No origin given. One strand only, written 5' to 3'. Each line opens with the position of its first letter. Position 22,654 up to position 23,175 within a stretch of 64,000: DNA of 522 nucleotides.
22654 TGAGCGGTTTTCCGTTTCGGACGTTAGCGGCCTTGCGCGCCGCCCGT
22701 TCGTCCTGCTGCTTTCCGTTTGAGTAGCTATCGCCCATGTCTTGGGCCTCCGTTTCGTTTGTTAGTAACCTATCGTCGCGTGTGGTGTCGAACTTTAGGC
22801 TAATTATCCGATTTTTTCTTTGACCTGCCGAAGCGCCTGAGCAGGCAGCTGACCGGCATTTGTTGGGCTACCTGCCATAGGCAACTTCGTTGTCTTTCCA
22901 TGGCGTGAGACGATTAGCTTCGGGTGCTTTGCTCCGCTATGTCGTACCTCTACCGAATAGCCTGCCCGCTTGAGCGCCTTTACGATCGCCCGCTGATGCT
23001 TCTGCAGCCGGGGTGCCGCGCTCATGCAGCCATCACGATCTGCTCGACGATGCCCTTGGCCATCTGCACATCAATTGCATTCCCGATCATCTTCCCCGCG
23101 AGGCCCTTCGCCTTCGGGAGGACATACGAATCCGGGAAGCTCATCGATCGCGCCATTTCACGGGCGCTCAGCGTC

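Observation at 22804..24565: Operon SprT-like protease, cytosine-5 DNA methyltransferase and HicA-like ORF, preceded by direct repeats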

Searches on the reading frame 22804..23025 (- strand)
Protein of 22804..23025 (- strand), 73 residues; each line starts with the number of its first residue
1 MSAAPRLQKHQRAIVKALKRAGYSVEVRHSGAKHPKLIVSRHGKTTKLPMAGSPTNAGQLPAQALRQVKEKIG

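Call 3: search_protein_families(library=pfam, proteins=[window:22804-23025:-], max_evalue=0.1)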
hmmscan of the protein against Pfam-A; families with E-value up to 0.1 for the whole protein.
window:22804-23025:- (73 aa): 1 family
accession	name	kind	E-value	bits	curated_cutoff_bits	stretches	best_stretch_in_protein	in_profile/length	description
PF07927.17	HicA_toxin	-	0.049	14.2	27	1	13-51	3-39/58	HicA toxin of bacterial toxin-antitoxin,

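Call 4: search_protein_families(library=phrogs, proteins=[window:22804-23025:-], max_evalue=0.01)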
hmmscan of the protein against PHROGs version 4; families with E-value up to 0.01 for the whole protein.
window:22804-23025:- (73 aa): 2 families
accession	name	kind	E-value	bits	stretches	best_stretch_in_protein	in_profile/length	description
phrog_34935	-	unknown function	1.5e-05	26.2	1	7-70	7-72/76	-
phrog_2089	-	unknown function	0.0014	19.4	1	6-42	27-63/107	-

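Call 30: find_homologous_proteins(query=window:22804-23025:-, max_evalue=0.01)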
Query window:22804-23025:- (73 aa): 1 proteins with E <= 0.01 among 1 candidates.
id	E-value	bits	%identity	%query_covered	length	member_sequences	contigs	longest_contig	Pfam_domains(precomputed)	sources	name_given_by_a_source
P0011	1.1e-38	147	100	100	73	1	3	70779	-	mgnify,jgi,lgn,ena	mgnify:CR=1 FL=1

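Call 44: search_protein_representatives(protein=window:22804-23025:-)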
Query: 73 residues. Proteins with E-value up to 0.001 (for the whole library): 9; up to 1e-10: 1; up to 1e-30: 0. The best 9 are listed.
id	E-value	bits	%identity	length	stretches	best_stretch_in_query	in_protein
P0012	2.4e-15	72.2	61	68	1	6-73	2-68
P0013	3.5e-10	55.9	34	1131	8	11-44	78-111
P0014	1.7e-08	50.5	34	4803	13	28-63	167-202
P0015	6.3e-07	45.6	44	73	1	6-69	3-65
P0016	1.1e-06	44.9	32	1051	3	16-69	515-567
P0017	1.5e-04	38.1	43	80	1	5-58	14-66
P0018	5.0e-04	36.5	37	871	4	26-60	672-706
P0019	5.8e-04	36.3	37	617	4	26-64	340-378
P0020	6.2e-04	36.2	37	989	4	24-63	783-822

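Call 51: search_solved_structures(query=A1, max_evalue=10, show_alignments=3)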
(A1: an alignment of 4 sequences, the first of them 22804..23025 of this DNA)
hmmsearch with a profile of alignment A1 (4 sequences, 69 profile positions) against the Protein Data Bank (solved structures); distinct sequences matched with E-value up to 10: 10.
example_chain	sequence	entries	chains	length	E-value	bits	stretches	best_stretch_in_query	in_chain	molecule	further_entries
1n0r_A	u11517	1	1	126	0.0018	21.4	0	9-39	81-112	4 ankyrin repeats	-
1n0q_A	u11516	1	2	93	0.055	16.7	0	8-39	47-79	3 ankyrin repeats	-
4n9w_A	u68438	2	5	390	0.16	15.2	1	5-55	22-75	GDP-mannose-dependent alpha-(1-2)-phosphatidylinositol mannosyltransferase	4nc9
2gej_A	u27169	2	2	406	0.16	15.2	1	5-55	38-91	PHOSPHATIDYLINOSITOL MANNOSYLTRANSFERASE (PimA)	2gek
7ldf_A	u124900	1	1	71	0.39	13.9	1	10-43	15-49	Minimal thioredoxin fold protein, ems_thioM_802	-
1ka9_H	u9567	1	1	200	0.56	13.4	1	9-30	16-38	imidazole glycerol phosphate synthase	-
2hyx_A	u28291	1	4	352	0.74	13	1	33-55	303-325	Protein dipZ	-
5cyy_A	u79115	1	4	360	0.79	12.9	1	33-55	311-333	Protein DipZ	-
6mrr_A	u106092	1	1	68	1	12.6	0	3-25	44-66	Foldit1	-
3fry_A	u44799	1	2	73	1.4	12.2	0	12-26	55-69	Probable copper-exporting P-type ATPase A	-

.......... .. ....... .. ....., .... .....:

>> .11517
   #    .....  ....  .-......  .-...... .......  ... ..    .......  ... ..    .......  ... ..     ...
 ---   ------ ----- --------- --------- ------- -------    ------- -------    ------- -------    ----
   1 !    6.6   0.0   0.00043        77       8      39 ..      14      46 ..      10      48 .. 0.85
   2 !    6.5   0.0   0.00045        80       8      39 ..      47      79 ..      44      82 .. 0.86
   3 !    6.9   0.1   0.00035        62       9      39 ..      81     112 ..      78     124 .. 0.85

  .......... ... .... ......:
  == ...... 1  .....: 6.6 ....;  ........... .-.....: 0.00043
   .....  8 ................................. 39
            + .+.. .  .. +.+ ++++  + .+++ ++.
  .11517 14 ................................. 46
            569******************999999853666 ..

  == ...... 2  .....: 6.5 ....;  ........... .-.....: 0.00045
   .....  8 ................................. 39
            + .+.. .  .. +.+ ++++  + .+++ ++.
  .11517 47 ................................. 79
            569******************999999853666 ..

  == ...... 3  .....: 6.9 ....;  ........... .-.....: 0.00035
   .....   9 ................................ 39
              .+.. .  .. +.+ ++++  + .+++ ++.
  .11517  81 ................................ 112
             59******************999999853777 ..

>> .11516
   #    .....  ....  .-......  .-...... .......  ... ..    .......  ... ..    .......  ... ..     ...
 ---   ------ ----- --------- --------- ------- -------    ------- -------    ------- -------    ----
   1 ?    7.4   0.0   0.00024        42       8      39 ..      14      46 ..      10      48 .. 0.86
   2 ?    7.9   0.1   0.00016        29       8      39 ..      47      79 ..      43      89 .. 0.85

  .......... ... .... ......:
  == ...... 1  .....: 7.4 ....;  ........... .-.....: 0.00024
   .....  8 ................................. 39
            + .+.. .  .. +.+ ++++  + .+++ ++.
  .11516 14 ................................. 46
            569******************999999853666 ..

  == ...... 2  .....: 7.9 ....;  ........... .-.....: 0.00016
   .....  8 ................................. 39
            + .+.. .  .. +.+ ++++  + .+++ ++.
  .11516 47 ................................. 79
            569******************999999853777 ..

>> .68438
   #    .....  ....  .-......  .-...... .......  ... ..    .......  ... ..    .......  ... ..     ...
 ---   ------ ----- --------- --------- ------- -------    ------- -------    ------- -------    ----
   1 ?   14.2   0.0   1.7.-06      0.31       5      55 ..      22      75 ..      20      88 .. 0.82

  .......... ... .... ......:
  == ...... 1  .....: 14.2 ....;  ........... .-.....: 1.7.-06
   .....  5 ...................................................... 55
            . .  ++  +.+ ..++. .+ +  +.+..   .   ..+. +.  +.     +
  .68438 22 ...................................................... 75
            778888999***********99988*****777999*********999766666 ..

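Call 54: predict_structure(alignment_id=A1)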
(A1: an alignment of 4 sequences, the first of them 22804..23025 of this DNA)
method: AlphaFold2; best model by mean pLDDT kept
length: 73 residues; sequences in the alignment: 4
mean_pLDDT: 77.5   pTM: 0.61
mean pLDDT of the five models: 77.5, 76.9, 76.5, 74.0, 73.9
residues with pLDDT >= 90: 3; 70-90: 51; 50-70: 17; < 50: 2
segments of 3 or more residues with pLDDT < 50: none
pLDDT, mean of each block of 10 residues (from residue 1): 63 87 84 76 84 67 82 76
secondary structure, 60 per line:
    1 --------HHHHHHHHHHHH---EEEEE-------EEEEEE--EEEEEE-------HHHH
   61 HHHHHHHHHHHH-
elements in order: H9-20 E24-28 E36-41 E44-49 H57-72

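Call 86: search_protein_families(library=pfam, alignment_id=A1, max_evalue=1)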
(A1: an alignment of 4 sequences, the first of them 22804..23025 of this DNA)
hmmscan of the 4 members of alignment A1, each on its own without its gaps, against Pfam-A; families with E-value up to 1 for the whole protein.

A. member 1, window:22804-23025:- (73 aa): 2 families
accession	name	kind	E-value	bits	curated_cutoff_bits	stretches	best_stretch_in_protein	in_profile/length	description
PF07927.17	HicA_toxin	-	0.049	14.2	27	1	13-51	3-39/58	HicA toxin of bacterial toxin-antitoxin,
PF18788.6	DarA_N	-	0.12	12.6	27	1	5-50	11-56/122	Defence against restriction A N-terminal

B. families by the number of members that match (of 4 scanned): 6 families
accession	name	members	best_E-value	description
PF07927.17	HicA_toxin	2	0.00011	HicA toxin of bacterial toxin-antitoxin,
PF15092.11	UPF0728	1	0.087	Uncharacterised protein family UPF0728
PF18788.6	DarA_N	1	0.12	Defence against restriction A N-terminal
PF13670.12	PepSY_2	1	0.12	Peptidase propeptide and YPEB domain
PF22665.2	DUF6293_C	1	0.17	DUF6293 C-terminal winged helix domain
PF03176.21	MMPL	1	0.3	MMPL family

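Call 88: fold_search(model_id=the predicted structure, library=pdb)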
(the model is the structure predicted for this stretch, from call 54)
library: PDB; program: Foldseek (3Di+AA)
matches with E <= 10: 1022; with E <= 0.001: 0
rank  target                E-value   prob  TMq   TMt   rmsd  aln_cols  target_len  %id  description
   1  9asm_B                5.3e-02  0.66  0.37  0.15   7.4        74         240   15  Human Drosha and DGCR8 in complex with Pri-let-7f1 (released 2024-09-04)
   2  1e8o_B                8.3e-02  0.51  0.34  0.34   9.9        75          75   13  Core of the Alu domain of the mammalian SRP (released 2000-11-08)
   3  4ue5_B                1.2e-01  0.41  0.34  0.34   9.9        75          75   13  Structural basis for targeting and elongation arrest of Bacillus signal recognition particle (released 2015-09-09)
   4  9asn_B                1.3e-01  0.33  0.34  0.15   6.9        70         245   13  Human Drosha and DGCR8 in complex with Pri-miR-98 (released 2024-09-04)
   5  9asp_B                1.4e-01  0.21  0.29  0.13   8.0        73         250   14  Human Drosha and DGCR8 in complex with Pri-let-7a1 (released 2024-09-04)
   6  9asq_B                1.5e-01  0.35  0.34  0.14   7.4        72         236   14  Human Drosha, DGCR8 and SRSF3 in complex with Pri-let-7f1 (released 2024-09-04)
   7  2ltr_MODEL_1_A        1.6e-01  0.47  0.36  0.29   6.0        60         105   22  Solution structure of RDE-4(32-136) (released 2013-12-04)
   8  2b7v_MODEL_1_A        1.8e-01  0.60  0.40  0.41   6.7        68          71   15  Structure of ADAR2 dsRBM2 (released 2006-03-14)
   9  9kby_A                2.0e-01  0.66  0.43  0.07   6.1        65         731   17  Cryo-EM structure of DCL4-Hairpin RNA complex (released 2026-02-18)
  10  4tma_F                2.4e-01  0.25  0.37  0.11   8.3        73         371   18  Crystal structure of gyrase bound to its inhibitor YacG (released 2014-07-23)
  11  6frk_z                2.6e-01  0.25  0.34  0.33   7.2        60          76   20  Structure of a prehandover mammalian ribosomal SRP and SRP receptor targeting complex (released 2018-03-28)
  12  7xw2_A                3.0e-01  0.38  0.39  0.06   6.9        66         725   15  Cryo-EM structure of human DICER-pre-miRNA in a dicing state (released 2023-03-08)
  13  2yt4                  3.0e-01  0.28  0.34  0.16   6.6        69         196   13  Crystal structure of human DGCR8 core (released 2007-08-21)
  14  6k0a_G                3.0e-01  0.13  0.23  0.16  12.9        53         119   15  cryo-EM structure of an archaeal Ribonuclease P (released 2019-06-19)
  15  1e8o_D                3.6e-01  0.25  0.35  0.34   9.0        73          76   14  Core of the Alu domain of the mammalian SRP (released 2000-11-08)
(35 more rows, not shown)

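Call 99: search_protein_families(library=ncbifam, proteins=[window:22804-23025:-], max_evalue=0.01)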
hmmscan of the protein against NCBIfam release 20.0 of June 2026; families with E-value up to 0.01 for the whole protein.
window:22804-23025:- (73 aa): 0 families

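Call 100: search_protein_families(library=padloc, proteins=[window:22804-23025:-], max_evalue=0.01)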
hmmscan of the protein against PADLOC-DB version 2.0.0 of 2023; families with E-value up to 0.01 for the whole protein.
window:22804-23025:- (73 aa): 0 families
